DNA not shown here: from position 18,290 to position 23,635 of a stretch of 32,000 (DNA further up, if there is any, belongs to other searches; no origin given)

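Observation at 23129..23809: Unassigned Rhs C-terminal toxin domain with adjacent immunity gene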

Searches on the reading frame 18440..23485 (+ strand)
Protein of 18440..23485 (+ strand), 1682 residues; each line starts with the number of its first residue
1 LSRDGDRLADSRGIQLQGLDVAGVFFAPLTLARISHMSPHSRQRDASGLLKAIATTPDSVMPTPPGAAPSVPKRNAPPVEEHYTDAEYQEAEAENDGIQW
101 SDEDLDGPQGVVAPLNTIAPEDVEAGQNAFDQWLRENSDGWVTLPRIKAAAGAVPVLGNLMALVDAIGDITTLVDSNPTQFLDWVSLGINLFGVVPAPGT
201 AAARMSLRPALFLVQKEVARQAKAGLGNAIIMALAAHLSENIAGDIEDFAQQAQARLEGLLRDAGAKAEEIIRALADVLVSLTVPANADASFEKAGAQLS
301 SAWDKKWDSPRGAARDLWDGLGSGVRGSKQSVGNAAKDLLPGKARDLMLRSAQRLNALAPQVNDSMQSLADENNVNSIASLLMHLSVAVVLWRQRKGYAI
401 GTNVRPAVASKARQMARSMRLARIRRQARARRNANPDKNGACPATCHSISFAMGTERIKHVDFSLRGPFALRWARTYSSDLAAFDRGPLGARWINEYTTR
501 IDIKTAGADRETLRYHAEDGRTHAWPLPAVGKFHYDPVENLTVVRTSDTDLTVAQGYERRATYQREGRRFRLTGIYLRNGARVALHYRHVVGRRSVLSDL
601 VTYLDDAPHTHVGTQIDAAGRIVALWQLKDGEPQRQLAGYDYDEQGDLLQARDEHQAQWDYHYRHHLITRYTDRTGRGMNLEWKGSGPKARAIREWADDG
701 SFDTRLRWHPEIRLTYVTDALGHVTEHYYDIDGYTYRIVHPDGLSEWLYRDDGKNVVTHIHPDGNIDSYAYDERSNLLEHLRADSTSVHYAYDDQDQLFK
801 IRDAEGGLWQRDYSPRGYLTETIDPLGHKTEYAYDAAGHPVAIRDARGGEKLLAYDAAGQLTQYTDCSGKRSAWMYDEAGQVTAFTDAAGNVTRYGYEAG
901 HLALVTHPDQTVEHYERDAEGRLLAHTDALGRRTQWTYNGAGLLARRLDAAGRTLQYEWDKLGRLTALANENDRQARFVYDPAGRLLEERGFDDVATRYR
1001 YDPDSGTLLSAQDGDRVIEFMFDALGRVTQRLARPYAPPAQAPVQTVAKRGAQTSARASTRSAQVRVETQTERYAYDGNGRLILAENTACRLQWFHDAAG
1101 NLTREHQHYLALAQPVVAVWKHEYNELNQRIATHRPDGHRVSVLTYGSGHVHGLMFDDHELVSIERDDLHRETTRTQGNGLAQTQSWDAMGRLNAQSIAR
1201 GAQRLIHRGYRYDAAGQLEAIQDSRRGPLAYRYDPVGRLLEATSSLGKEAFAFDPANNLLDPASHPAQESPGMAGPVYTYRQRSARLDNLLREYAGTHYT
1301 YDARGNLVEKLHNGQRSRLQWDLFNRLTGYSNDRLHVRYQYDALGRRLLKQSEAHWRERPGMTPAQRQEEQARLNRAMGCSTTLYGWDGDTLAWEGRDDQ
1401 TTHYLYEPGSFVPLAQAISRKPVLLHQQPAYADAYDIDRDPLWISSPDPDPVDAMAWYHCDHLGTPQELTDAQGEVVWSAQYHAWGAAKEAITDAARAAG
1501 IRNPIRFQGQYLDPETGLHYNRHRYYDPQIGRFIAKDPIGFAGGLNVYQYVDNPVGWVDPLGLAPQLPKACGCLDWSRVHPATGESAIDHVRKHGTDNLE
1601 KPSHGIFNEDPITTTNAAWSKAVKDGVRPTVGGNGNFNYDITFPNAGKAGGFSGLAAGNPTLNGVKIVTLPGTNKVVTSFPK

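Call 4: search_protein_families(library=pfam, proteins=[window:18440-23485:+], max_evalue=1)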
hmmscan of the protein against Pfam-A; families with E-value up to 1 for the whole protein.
window:18440-23485:+ (1682 aa): 5 families
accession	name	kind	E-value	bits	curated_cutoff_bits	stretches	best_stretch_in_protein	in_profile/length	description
PF05593.20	RHS_repeat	-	1.1e-58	195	22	13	918-954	2-38/38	RHS Repeat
PF03527.20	RHS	-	2.4e-18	66.1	27.9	1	1457-1489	3-35/38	RHS protein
PF20148.4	DUF6531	-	9.6e-15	55.1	24.1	1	447-524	2-73/74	Domain of unknown function (DUF6531)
PF25023.1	TEN_YD-shell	-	1.5e-05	23.7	50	1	873-968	42-139/909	Teneurin YD-shell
PF17780.6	OCRE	-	0.014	15.9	24.7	0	1509-1535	12-40/52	OCRE domain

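Call 99: search_protein_families(library=ncbifam, proteins=[window:18440-23485:+], max_evalue=0.01)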
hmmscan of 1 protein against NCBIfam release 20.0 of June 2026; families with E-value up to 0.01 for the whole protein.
window:18440-23485:+ (1682 aa): 3 families
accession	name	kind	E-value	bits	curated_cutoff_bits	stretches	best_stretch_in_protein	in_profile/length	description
NF041261.1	RHS_core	equivalog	9.8e-91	305.2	2000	3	784-1416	468-1072/1261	RHS element core protein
TIGR01643.1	YD_repeat_2x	repeat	8.6e-56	184.4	15.8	5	855-895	1-41/42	YD repeat-containing protein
TIGR03696.1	Rhs_assc_core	domain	7.2e-29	100.1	32.5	1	1482-1563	1-76/76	RHS repeat-associated core domain-containing protein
